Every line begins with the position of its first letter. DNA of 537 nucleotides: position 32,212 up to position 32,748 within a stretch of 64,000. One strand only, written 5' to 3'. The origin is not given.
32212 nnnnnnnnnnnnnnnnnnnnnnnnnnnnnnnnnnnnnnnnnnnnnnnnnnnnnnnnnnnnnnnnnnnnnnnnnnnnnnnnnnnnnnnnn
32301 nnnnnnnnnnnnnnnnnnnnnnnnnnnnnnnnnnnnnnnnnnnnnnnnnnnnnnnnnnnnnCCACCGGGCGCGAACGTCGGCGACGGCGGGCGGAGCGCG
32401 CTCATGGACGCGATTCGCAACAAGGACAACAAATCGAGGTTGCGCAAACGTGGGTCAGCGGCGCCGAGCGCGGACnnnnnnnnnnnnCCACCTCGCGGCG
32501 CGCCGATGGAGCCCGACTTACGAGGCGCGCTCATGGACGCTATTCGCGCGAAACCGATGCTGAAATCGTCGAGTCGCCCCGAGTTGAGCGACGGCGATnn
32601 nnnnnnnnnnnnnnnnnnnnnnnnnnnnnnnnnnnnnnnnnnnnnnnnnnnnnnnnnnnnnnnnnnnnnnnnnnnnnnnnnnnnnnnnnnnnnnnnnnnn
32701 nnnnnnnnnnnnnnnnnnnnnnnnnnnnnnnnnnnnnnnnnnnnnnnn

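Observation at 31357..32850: WASH-like Arp2/3 activator with a WH2-WH2-acidic (VCA-type) tail in a green alga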

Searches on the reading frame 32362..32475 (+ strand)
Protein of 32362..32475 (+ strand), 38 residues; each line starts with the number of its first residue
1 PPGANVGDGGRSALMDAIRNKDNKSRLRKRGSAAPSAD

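Call 34: search_protein_families(library=pfam, proteins=[window:32362-32475:+], max_evalue=10)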
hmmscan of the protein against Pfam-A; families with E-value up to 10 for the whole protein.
seq(38 aa): 1 family
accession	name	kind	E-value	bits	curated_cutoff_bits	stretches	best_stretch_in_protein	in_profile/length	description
PF02205.27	WH2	-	0.0053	16.8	23.1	1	7-20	1-14/28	WH2 motif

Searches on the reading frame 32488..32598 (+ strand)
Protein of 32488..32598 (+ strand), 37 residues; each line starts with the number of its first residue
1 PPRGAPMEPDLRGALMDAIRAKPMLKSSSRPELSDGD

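Call 34: search_protein_families(library=pfam, proteins=[window:32488-32598:+], max_evalue=10)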
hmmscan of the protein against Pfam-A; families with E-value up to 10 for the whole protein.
seq(37 aa): 1 family
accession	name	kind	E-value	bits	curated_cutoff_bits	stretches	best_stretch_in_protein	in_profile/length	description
PF02205.27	WH2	-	0.03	14.5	23.1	1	9-21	2-14/28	WH2 motif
